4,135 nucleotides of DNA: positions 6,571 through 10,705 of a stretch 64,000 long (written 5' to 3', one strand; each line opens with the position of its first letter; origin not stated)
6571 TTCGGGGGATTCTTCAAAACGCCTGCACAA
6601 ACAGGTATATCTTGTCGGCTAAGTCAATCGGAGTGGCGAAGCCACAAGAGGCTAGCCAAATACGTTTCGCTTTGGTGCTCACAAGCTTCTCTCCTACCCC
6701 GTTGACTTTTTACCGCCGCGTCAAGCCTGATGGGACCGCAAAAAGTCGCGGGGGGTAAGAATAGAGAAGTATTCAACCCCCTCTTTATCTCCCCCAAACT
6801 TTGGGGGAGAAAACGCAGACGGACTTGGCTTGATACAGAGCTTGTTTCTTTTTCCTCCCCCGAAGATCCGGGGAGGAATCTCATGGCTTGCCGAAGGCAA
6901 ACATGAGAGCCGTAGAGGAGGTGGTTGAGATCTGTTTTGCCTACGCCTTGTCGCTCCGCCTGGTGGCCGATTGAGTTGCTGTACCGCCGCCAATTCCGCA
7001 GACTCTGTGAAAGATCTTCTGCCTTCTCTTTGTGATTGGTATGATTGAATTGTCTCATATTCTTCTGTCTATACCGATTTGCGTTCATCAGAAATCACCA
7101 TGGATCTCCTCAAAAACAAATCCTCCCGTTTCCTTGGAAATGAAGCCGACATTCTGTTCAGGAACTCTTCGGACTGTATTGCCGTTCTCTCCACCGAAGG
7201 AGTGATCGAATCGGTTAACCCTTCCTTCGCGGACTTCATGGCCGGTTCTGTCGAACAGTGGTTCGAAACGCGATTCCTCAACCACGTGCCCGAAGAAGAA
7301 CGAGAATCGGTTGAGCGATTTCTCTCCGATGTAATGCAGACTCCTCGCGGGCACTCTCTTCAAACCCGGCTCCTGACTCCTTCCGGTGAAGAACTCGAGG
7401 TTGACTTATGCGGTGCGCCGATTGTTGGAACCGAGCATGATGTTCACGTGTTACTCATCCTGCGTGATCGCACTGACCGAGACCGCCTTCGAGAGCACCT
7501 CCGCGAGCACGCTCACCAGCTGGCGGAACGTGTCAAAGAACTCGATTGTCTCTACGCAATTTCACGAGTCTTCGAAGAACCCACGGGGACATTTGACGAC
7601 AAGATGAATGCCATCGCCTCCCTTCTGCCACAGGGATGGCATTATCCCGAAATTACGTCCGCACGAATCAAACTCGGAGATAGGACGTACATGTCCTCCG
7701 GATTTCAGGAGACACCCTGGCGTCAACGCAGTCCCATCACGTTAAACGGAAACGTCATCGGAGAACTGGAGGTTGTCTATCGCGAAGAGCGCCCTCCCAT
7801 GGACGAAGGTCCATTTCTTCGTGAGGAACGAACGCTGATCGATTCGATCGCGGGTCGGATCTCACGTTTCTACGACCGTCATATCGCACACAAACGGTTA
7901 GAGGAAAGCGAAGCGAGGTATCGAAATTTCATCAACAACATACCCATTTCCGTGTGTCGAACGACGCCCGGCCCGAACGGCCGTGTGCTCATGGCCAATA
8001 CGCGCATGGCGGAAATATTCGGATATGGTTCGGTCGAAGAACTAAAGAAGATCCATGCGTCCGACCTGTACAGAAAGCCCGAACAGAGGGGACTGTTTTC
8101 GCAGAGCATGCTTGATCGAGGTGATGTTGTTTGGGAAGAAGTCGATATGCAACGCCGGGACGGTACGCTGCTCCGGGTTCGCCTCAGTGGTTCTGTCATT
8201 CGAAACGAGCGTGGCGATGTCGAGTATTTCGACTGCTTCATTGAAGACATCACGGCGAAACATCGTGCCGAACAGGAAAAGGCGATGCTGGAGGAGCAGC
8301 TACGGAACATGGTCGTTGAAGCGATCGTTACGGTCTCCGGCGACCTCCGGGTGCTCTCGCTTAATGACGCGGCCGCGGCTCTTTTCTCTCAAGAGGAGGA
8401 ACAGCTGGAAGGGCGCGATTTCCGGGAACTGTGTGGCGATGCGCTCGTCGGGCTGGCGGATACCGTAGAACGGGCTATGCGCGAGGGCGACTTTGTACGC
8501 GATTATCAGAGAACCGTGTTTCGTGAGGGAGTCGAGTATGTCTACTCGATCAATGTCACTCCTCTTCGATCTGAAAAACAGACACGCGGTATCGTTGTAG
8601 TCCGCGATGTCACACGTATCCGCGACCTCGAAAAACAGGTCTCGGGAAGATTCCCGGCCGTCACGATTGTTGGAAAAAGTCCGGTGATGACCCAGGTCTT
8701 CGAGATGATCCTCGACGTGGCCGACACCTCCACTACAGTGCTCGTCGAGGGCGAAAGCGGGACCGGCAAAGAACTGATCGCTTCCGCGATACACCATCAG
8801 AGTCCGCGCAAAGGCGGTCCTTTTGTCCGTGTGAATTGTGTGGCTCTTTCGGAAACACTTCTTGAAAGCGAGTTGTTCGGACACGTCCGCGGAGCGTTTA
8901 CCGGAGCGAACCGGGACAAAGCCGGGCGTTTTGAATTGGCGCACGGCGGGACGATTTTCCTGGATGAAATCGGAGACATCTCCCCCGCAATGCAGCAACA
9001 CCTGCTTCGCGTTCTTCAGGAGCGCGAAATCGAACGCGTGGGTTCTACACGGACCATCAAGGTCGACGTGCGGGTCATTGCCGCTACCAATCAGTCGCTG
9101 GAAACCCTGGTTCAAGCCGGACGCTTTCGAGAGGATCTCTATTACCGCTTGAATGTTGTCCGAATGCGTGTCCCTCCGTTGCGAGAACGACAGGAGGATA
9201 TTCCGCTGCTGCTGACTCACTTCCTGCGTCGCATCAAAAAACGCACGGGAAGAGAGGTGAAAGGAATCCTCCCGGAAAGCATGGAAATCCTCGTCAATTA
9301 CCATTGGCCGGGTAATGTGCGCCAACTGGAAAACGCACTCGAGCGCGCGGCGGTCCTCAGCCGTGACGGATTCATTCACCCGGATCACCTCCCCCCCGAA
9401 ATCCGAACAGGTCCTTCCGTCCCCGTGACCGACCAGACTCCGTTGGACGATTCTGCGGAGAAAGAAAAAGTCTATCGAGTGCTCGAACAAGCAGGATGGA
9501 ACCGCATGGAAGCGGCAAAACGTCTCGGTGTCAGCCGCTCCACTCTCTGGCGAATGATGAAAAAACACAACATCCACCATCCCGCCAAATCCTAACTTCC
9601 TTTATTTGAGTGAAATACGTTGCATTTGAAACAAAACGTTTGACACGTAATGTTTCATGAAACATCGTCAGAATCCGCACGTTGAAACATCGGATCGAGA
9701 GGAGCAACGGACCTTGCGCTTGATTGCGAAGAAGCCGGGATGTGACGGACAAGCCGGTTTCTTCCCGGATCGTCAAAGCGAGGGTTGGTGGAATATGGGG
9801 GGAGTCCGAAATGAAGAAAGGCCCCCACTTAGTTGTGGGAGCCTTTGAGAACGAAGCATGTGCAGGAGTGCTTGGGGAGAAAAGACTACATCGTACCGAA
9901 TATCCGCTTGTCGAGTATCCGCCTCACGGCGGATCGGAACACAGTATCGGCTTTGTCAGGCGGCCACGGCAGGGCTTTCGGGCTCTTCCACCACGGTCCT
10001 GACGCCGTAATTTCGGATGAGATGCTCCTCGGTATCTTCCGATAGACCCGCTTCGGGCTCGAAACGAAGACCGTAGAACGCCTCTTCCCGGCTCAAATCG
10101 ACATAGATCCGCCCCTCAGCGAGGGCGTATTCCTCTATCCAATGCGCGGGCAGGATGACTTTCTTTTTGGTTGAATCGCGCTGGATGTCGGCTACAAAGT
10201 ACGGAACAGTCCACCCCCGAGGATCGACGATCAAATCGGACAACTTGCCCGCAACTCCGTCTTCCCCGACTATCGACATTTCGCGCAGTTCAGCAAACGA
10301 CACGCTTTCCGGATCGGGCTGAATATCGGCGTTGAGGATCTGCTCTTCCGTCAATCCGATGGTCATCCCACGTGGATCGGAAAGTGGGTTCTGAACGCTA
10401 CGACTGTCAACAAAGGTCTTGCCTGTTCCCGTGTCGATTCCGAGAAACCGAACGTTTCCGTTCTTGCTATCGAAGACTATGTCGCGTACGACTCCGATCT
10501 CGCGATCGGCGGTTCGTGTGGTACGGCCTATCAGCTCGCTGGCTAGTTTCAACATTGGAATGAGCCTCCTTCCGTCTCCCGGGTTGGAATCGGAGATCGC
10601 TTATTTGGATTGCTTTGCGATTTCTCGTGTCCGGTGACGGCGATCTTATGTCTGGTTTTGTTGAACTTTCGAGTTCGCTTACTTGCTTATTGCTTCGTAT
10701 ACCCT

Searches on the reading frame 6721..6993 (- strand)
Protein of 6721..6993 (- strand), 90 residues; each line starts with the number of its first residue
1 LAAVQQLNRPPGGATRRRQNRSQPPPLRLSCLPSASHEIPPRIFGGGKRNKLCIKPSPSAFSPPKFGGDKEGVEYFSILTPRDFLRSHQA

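Call 49: find_homologous_proteins(query=window:6721-6993:-, max_evalue=0.001)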
Query window:6721-6993:- (90 aa): 2 proteins with E <= 0.001 among 2 candidates.
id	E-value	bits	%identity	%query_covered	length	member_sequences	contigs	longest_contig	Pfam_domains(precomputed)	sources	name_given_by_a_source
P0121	1.0e-8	53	58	61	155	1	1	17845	-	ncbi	-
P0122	2.0e-8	52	67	50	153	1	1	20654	-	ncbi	-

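Call 50: find_encoding_contigs(protein=P0121, flank=10000, max_places=3)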
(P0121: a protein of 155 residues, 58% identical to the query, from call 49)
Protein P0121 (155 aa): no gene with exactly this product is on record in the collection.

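Call 51: find_encoding_contigs(protein=P0122, flank=10000, max_places=3)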
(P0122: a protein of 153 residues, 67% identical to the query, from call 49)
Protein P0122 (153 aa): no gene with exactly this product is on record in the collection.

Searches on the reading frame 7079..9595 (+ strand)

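Call 12: search_protein_families(library=pfam, proteins=[window:7079-9595:+])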
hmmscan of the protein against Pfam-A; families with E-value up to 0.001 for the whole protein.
window:7079-9595:+ (838 aa): 17 families
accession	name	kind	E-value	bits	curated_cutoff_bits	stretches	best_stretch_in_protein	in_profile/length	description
PF00158.32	Sigma54_activat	-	8.3e-73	244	20.2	1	530-696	1-167/168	Sigma-54 interaction domain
PF08448.16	PAS_4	-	6.1e-31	107.3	23.1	2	414-513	6-107/110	PAS fold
PF13426.13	PAS_9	-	2.1e-29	102.2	27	3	299-393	9-103/103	PAS domain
PF25601.1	AAA_lid_14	-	3e-29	101.1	27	1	702-779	1-78/87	AAA+ ATPase lid domain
PF00989.32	PAS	-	1.5e-25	89.8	22.6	3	280-391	2-113/113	PAS fold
PF14532.12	Sigma54_activ_2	-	2.5e-20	73.6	25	1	531-701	1-138/138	Sigma-54 interaction domain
PF13188.13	PAS_8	-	2.1e-13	50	21.8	1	279-323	1-43/65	PAS domain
PF08447.18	PAS_3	-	9.8e-11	42.2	25.6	1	304-387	2-88/89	PAS fold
PF02954.25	HTH_8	-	3.7e-10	39.8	22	1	794-830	6-42/42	Bacterial regulatory protein, Fis family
PF07728.20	AAA_5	-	1.1e-08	35.6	22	1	554-672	2-123/139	AAA domain (dynein-related subfamily)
PF00004.35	AAA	-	5e-08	33.9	21.2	1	554-685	1-125/131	ATPase family associated with various cellular activities (AAA)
PF24820.1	Diguanyl_cycl_sensor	-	4.1e-06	27.1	28.1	0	410-450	3-43/109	Diguanylate cyclase-like sensor domain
PF13384.12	HTH_23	-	1.5e-05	25.1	24.6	1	802-829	15-40/50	Homeodomain-like domain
PF01078.27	Mg_chelatase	-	2.3e-05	24.3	20.3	0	609-673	93-159/207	Magnesium chelatase, subunit ChlI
PF13191.12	AAA_16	-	6.3e-05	24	32.6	1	530-648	2-122/167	AAA ATPase domain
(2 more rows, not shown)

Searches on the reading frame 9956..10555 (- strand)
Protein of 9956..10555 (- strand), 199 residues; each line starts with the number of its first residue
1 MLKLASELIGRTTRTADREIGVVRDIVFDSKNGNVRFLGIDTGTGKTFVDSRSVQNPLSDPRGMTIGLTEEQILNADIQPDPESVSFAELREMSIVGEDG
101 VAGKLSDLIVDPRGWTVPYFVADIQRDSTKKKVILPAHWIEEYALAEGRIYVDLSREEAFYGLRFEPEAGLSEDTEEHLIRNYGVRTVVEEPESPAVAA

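Call 57: search_protein_families(library=pfam, proteins=[window:9956-10555:-], max_evalue=0.00001)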
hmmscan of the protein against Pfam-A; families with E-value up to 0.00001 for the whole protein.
window:9956-10555:- (199 aa): 1 family
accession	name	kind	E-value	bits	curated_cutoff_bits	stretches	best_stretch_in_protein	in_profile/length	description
PF05239.21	PRC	-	3.4e-14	53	21.2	1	5-46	6-51/78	PRC-barrel domain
